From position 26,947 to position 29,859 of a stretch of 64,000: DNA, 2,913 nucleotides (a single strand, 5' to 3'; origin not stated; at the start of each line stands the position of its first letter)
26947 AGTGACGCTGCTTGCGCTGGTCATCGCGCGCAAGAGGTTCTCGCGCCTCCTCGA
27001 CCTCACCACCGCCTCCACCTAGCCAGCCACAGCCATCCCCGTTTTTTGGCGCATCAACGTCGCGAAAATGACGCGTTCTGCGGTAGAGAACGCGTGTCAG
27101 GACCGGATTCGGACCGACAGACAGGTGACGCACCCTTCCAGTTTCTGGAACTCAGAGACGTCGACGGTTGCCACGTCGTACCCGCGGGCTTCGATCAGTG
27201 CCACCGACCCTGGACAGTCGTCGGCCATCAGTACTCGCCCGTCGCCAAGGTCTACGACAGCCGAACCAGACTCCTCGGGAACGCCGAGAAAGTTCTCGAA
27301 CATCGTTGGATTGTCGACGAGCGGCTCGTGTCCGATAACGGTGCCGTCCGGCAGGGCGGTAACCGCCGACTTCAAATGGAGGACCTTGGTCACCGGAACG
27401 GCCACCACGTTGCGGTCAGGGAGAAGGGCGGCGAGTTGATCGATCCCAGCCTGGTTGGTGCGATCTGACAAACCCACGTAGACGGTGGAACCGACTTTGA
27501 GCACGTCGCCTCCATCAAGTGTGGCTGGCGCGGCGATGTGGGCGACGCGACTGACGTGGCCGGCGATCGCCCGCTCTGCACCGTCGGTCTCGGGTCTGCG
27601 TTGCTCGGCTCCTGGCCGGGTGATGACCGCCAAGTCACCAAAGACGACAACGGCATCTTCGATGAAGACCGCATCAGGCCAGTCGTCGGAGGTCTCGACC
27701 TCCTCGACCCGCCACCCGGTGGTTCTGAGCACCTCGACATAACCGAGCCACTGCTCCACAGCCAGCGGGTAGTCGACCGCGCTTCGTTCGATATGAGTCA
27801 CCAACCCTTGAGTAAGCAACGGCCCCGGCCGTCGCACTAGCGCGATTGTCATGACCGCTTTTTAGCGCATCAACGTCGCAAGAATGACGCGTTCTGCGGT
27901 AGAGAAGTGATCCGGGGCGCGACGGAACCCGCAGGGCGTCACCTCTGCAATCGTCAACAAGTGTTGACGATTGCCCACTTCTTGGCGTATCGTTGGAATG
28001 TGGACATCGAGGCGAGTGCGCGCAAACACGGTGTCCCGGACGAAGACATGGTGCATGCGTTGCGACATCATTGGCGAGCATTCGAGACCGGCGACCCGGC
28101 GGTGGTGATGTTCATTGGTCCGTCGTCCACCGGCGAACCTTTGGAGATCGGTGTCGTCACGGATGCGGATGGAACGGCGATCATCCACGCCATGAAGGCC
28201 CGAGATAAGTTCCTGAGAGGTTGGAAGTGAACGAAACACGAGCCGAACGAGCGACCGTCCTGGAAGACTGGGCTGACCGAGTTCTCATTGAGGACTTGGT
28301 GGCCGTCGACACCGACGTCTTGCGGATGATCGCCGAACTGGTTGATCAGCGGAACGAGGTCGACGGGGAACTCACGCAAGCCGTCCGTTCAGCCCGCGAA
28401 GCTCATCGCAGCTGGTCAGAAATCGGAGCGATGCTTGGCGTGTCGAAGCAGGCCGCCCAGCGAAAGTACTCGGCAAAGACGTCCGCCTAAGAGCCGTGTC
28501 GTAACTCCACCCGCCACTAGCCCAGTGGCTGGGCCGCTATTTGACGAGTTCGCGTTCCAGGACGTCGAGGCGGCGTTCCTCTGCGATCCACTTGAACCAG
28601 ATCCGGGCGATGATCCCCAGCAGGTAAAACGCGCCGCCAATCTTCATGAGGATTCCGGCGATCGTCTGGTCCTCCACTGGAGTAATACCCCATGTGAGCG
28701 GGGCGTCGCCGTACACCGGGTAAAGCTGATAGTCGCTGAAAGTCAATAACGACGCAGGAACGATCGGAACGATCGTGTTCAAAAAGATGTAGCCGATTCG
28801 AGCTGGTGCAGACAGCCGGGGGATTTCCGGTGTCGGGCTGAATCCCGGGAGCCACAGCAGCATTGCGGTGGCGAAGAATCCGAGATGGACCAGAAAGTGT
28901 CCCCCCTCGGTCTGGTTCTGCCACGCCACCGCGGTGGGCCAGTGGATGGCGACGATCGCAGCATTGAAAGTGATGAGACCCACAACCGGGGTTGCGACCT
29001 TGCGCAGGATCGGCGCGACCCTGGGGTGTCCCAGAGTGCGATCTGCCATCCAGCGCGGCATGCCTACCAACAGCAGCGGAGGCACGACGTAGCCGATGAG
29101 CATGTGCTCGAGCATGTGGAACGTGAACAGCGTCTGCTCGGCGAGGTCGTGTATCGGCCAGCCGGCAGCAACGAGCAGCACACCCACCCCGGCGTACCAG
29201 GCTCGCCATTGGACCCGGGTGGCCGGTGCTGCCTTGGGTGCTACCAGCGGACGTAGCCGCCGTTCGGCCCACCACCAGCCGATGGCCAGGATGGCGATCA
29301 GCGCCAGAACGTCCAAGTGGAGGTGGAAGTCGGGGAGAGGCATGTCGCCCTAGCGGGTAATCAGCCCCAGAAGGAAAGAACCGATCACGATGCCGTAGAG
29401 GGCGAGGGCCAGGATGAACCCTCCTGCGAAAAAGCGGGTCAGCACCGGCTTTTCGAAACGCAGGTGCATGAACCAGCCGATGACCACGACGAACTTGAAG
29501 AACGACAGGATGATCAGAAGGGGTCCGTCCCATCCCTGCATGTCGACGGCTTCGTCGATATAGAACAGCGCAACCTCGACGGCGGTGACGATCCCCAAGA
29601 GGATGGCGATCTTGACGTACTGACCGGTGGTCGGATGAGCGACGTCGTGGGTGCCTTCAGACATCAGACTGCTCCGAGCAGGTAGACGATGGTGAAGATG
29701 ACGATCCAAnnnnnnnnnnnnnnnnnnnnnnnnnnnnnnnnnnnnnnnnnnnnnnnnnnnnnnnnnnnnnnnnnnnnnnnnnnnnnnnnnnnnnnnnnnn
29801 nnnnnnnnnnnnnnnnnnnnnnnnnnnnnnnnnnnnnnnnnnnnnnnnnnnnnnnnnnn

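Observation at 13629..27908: Three copies of a ~50-nt intergenic repeat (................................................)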

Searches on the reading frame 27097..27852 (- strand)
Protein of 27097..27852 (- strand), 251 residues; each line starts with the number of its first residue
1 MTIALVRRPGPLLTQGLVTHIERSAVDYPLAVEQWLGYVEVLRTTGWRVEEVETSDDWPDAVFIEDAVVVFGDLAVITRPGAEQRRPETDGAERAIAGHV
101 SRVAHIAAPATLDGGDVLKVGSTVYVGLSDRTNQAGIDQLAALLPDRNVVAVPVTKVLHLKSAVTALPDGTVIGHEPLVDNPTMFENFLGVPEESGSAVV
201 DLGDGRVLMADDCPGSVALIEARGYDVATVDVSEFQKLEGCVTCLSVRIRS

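Call 11: search_protein_families(library=pfam, proteins=[window:27097-27852:-])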
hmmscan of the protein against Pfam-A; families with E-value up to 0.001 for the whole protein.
window:27097-27852:- (251 aa): 2 families
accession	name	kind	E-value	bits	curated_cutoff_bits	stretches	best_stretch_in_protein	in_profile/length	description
PF02274.22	ADI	-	1.5e-11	44.4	22.8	1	56-181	119-263/377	Arginine deiminase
PF19420.4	DDAH_eukar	-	3.5e-05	23.7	23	1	30-147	27-158/291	N,N dimethylarginine dimethylhydrolase, eukaryotic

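Call 12: find_encoding_contigs(protein=window:27097-27852:-, flank=10000, max_places=10)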
Protein window:27097-27852:- (251 aa): 1 contig read that carries it; 1 place shown.
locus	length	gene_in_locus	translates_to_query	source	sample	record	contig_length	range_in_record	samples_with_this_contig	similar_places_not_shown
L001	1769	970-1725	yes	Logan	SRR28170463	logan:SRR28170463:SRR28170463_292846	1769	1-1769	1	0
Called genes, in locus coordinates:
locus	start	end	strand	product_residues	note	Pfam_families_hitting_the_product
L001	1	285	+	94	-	?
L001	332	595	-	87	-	-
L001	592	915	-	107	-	-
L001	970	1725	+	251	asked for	PF19420:DDAH_eukar (faint), PF02274:ADI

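Call 31: find_homologous_proteins(query=window:27097-27852:-, max_evalue=1e-30)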
Query window:27097-27852:- (251 aa): 7993 proteins with E <= 1e-30 among 8000 candidates; the best 120 are listed.
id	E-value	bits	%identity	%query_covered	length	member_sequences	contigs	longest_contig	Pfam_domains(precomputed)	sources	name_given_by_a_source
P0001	7.7e-160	548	100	100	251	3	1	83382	PF19420.6,PF02274.23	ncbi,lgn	-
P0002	3.4e-142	490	90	100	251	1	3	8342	PF19420.6,PF02274.23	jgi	jgi:dimethylargininase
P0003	3.8e-142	490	89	100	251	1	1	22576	PF02274.23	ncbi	-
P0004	1.2e-141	488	89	100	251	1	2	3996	PF19420.6,PF02274.23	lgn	-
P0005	8.4e-132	456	83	100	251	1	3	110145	PF19420.6,PF02274.23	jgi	jgi:dimethylargininase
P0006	1.1e-116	406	74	100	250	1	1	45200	PF19420.6,PF02274.23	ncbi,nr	ncbi:MAG TPA: arginine deiminase family protein [Acidimicrobiia bacterium]|nr:arginine deiminase fam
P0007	1.4e-116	406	72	100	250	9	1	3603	PF19420.6,PF02274.23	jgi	jgi:dimethylargininase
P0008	6.1e-114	397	70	100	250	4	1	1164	PF19420.6,PF02274.23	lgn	-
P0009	1.5e-113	396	74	100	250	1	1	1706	PF19420.6,PF02274.23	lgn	-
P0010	1.5e-113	396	72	100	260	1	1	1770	PF19420.6,PF02274.23,PF26170.2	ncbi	-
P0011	1.9e-113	396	72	99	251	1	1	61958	PF19420.6,PF02274.23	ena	-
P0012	2.4e-113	395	73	100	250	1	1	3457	PF19420.6,PF02274.23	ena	-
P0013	8.1e-112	390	70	100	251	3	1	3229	PF02274.23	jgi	jgi:dimethylargininase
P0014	5.6e-111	388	70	100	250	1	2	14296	PF19420.6,PF02274.23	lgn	-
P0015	6.9e-109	381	70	100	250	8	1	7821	PF02274.23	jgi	jgi:dimethylargininase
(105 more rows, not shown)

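Call 32: find_encoding_contigs(protein=P0003, flank=10000, max_places=5)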
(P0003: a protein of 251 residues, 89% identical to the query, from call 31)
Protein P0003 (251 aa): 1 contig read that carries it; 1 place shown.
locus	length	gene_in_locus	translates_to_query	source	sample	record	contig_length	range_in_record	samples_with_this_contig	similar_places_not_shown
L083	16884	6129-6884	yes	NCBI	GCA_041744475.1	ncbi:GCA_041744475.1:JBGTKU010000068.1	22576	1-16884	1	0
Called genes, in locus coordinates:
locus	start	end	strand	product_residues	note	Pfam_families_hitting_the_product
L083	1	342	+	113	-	?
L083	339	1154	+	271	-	PF13098:Thioredoxin_2 (weak)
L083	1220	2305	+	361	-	PF02790:COX2_TM, PF00116:COX2, PF00034:Cytochrom_C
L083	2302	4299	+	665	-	PF00115:COX1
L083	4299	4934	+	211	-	PF00510:COX3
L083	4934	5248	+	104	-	PF03626:COX4_pro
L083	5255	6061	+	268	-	PF09678:Caa3_CtaG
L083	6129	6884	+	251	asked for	PF02274:ADI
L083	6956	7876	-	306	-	PF02653:BPD_transp_2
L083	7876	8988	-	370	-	PF02653:BPD_transp_2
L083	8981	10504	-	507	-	PF00005:ABC_tran, PF13304:AAA_21 (faint), PF00005:ABC_tran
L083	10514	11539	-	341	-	PF02608:Bmp, PF13407:Peripla_BP_4 (weak)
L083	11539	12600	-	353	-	PF01008:IF-2B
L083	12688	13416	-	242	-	PF00392:GntR, PF07702:UTRA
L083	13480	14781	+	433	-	PF01979:Amidohydro_1, PF07969:Amidohydro_3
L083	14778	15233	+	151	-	PF06172:Cupin_5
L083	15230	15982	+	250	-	PF00106:adh_short, PF08659:KR (weak), PF01370:Epimerase (weak), PF13561:adh_short_C2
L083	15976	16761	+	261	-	PF00106:adh_short, PF01370:Epimerase (weak), PF08659:KR, PF13561:adh_short_C2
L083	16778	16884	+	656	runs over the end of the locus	PF00596:Aldolase_II, PF00106:adh_short, PF01370:Epimerase (weak), PF13561:adh_short_C2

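Call 33: find_encoding_contigs(protein=P0002, flank=10000, max_places=5)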
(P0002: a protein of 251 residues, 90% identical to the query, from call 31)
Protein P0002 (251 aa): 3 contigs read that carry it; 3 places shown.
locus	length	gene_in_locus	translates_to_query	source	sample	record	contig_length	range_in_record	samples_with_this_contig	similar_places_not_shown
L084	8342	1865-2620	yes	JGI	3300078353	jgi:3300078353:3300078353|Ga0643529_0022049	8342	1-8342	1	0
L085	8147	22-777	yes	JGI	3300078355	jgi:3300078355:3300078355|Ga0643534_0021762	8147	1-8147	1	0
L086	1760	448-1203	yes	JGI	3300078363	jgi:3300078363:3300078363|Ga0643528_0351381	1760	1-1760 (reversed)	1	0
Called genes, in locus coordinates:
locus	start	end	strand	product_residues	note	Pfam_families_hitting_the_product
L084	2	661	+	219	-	?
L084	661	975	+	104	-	PF03626:COX4_pro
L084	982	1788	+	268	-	PF09678:Caa3_CtaG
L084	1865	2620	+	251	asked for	PF19420:DDAH_eukar (faint), PF02274:ADI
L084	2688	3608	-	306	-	PF02653:BPD_transp_2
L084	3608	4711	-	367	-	PF02653:BPD_transp_2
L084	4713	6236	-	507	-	PF00005:ABC_tran, PF13304:AAA_21 (faint), PF00005:ABC_tran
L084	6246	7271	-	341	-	PF02608:Bmp, PF13407:Peripla_BP_4 (weak)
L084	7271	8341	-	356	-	?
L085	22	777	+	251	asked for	PF19420:DDAH_eukar (faint), PF02274:ADI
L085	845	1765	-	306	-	PF02653:BPD_transp_2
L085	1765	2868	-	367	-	PF02653:BPD_transp_2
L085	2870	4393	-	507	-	PF00005:ABC_tran, PF13304:AAA_21 (faint), PF00005:ABC_tran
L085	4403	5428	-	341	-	PF02608:Bmp, PF13407:Peripla_BP_4 (weak)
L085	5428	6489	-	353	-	PF01008:IF-2B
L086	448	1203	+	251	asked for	PF19420:DDAH_eukar (faint), PF02274:ADI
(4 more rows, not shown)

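Call 34: find_encoding_contigs(protein=P0005, flank=10000, max_places=5)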
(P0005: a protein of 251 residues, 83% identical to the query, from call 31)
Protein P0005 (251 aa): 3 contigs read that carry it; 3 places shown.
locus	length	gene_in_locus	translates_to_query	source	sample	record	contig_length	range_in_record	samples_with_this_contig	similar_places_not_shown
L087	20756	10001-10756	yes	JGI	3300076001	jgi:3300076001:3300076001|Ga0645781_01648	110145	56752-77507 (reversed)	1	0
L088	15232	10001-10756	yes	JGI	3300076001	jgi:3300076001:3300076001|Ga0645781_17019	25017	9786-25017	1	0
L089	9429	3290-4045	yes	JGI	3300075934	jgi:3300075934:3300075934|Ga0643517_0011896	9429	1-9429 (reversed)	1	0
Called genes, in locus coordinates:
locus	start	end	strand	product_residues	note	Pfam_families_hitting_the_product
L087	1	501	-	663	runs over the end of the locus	PF18764:nos_propeller, PF00116:COX2 (weak), PF13473:Cupredoxin_1 (weak)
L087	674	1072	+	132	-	PF00903:Glyoxalase, PF18029:Glyoxalase_6 (weak)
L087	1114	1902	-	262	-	PF01790:LGT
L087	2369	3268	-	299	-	PF01040:UbiA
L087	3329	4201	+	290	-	PF12146:Hydrolase_4, PF00561:Abhydrolase_1, PF12697:Abhydrolase_6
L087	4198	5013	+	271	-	-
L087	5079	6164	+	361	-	PF02790:COX2_TM, PF00116:COX2, PF00034:Cytochrom_C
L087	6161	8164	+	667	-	PF00115:COX1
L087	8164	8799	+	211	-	PF00510:COX3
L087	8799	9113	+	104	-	PF03626:COX4_pro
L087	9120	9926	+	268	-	PF09678:Caa3_CtaG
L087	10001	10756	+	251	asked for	PF19420:DDAH_eukar, PF02274:ADI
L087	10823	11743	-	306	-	PF02653:BPD_transp_2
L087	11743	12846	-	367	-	PF02653:BPD_transp_2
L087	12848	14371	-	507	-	PF00005:ABC_tran, PF13304:AAA_21 (faint), PF13604:AAA_30 (faint), PF00005:ABC_tran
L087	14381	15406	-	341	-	PF02608:Bmp, PF13407:Peripla_BP_4 (weak)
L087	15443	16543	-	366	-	PF01008:IF-2B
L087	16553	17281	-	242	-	PF00392:GntR, PF07702:UTRA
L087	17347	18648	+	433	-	PF01979:Amidohydro_1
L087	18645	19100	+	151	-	PF06172:Cupin_5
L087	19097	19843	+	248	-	PF00106:adh_short, PF01370:Epimerase (weak), PF08659:KR (weak), PF13561:adh_short_C2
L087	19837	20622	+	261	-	PF00106:adh_short, PF01370:Epimerase (weak), PF08659:KR, PF13561:adh_short_C2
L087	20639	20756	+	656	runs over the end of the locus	PF00596:Aldolase_II, PF00106:adh_short, PF01370:Epimerase (weak), PF13561:adh_short_C2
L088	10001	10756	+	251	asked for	PF19420:DDAH_eukar, PF02274:ADI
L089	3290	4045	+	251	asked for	PF19420:DDAH_eukar, PF02274:ADI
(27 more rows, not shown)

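Call 72: find_encoding_contigs(protein=P0006, flank=10000, max_places=2)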
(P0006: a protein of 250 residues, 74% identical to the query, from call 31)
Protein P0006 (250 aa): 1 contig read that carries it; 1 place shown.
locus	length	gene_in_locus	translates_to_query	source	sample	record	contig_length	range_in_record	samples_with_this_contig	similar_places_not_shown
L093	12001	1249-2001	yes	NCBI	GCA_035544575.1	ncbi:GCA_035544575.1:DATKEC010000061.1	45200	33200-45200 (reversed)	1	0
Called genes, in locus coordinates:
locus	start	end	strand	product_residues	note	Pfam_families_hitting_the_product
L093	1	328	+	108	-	PF01048:PNP_UDP_1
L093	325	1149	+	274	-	PF01048:PNP_UDP_1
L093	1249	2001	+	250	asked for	PF19420:DDAH_eukar (weak), PF02274:ADI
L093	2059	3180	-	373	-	-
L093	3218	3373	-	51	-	-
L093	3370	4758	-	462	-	-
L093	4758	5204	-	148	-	PF21827:New_glue (weak)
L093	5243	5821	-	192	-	PF04229:GrpB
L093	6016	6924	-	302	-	PF00561:Abhydrolase_1, PF12146:Hydrolase_4, PF12697:Abhydrolase_6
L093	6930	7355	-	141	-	-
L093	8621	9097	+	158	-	PF03449:GreA_GreB_N, PF01272:GreA_GreB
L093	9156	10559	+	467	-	PF03448:MgtE_N, PF00571:CBS, PF01769:MgtE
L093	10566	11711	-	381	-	PF00067:p450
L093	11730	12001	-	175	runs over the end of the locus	-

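Call 73: find_encoding_contigs(protein=P0011, flank=10000, max_places=2)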
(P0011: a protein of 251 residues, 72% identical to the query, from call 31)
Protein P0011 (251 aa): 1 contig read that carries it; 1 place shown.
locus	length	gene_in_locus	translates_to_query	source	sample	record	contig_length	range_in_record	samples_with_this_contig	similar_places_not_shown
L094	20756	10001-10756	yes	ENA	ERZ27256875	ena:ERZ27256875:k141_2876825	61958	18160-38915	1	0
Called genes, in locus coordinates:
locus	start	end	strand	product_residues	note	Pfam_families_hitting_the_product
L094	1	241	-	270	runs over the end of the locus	PF13714:PEP_mutase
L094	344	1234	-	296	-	PF01040:UbiA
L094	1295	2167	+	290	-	PF12146:Hydrolase_4, PF00561:Abhydrolase_1, PF12697:Abhydrolase_6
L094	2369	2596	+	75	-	-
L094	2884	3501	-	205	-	PF03704:BTAD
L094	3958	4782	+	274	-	PF13098:Thioredoxin_2 (faint)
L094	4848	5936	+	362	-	PF02790:COX2_TM, PF00116:COX2, PF00034:Cytochrom_C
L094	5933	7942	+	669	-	PF00115:COX1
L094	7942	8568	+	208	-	PF00510:COX3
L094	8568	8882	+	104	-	PF03626:COX4_pro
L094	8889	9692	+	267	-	PF09678:Caa3_CtaG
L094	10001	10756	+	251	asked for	PF19420:DDAH_eukar (faint), PF02274:ADI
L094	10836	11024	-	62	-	-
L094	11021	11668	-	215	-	PF09922:LiaF-like_C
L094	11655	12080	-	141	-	PF04024:PspC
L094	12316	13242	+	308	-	PF10646:Germane, PF10648:Gmad2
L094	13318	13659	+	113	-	-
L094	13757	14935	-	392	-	-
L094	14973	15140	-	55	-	-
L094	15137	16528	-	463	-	-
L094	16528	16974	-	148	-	-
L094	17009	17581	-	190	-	PF04229:GrpB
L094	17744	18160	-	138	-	PF01243:PNPOx_N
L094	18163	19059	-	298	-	PF00561:Abhydrolase_1, PF12146:Hydrolase_4, PF12697:Abhydrolase_6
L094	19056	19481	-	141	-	-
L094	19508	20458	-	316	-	PF00586:AIRS, PF02769:AIRS_C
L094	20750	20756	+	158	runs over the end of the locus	PF03449:GreA_GreB_N, PF01272:GreA_GreB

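Call 91: search_protein_families(library=ncbifam, proteins=[window:27097-27852:-], max_evalue=0.01)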
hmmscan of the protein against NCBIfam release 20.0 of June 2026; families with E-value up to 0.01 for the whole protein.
window:27097-27852:- (251 aa): 7 families
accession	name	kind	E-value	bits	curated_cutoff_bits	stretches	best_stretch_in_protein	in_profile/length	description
NF045660.1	DiMthArgaseDdahStm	equivalog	1.6e-112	375.3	340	1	3-249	1-249/249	dimethylargininase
NF045658.1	DiMArgaseDdah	equivalog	1.2e-47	162.9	450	1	5-248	6-253/254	dimethylargininase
NF045659.1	DiMArgaseDdahMtb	equivalog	2.4e-17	63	300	1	24-247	48-281/283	dimethylargininase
NF052232.1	Arg_dihydro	equivalog_domain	1.4e-08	34.3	450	1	21-248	27-266/266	arginine dihydrolase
NF002381.0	PRK01388.1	subfamily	5.4e-08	32.1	414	1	59-161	154-271/405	arginine deiminase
TIGR01078.1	arcA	equivalog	1.2e-07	30.9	489.1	1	59-186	153-296/408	arginine deiminase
NF052231.1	bifunc_ArgZ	exception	2.6e-07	29.2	1025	1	21-249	29-269/696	bifunctional arginine dihydrolase/ornithine cyclodeaminase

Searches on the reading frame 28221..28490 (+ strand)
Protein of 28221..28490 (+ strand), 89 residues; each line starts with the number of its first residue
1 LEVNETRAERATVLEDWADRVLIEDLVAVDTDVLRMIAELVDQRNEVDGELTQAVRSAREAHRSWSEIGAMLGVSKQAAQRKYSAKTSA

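Call 11: search_protein_families(library=pfam, proteins=[window:28221-28490:+])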
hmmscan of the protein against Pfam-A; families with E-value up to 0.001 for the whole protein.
window:28221-28490:+ (89 aa): 0 families

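Call 54: search_protein_families(library=pfam, proteins=[window:28221-28490:+], max_evalue=0.01)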
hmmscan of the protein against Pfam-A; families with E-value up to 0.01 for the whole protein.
window:28221-28490:+ (89 aa): 1 family
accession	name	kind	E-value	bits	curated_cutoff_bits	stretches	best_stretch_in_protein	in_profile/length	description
PF13404.12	HTH_AsnC-type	-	0.0076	16.5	27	0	60-81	15-36/42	AsnC-type helix-turn-helix domain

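Call 91: search_protein_families(library=ncbifam, proteins=[window:28221-28490:+], max_evalue=0.01)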
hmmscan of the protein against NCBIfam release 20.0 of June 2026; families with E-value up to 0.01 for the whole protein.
window:28221-28490:+ (89 aa): 0 families

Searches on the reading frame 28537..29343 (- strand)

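Call 54: search_protein_families(library=pfam, proteins=[window:28537-29343:-], max_evalue=0.01)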
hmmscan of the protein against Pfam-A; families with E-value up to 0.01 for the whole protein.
window:28537-29343:- (268 aa): 1 family
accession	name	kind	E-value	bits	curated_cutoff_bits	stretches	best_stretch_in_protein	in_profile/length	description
PF09678.15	Caa3_CtaG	-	8.3e-44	150.2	27.7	1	24-254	4-236/237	Cytochrome c oxidase caa3 assembly factor (Caa3_CtaG)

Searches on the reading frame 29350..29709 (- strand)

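Call 54: search_protein_families(library=pfam, proteins=[window:29350-29709:-], max_evalue=0.01)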
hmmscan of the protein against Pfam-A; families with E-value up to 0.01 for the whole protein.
window:29350-29709:- (119 aa): 1 family
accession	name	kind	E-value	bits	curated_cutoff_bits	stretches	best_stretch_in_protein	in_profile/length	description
PF03626.19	COX4_pro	-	4.6e-11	43.4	28.9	1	33-104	2-70/72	Prokaryotic Cytochrome C oxidase subunit IV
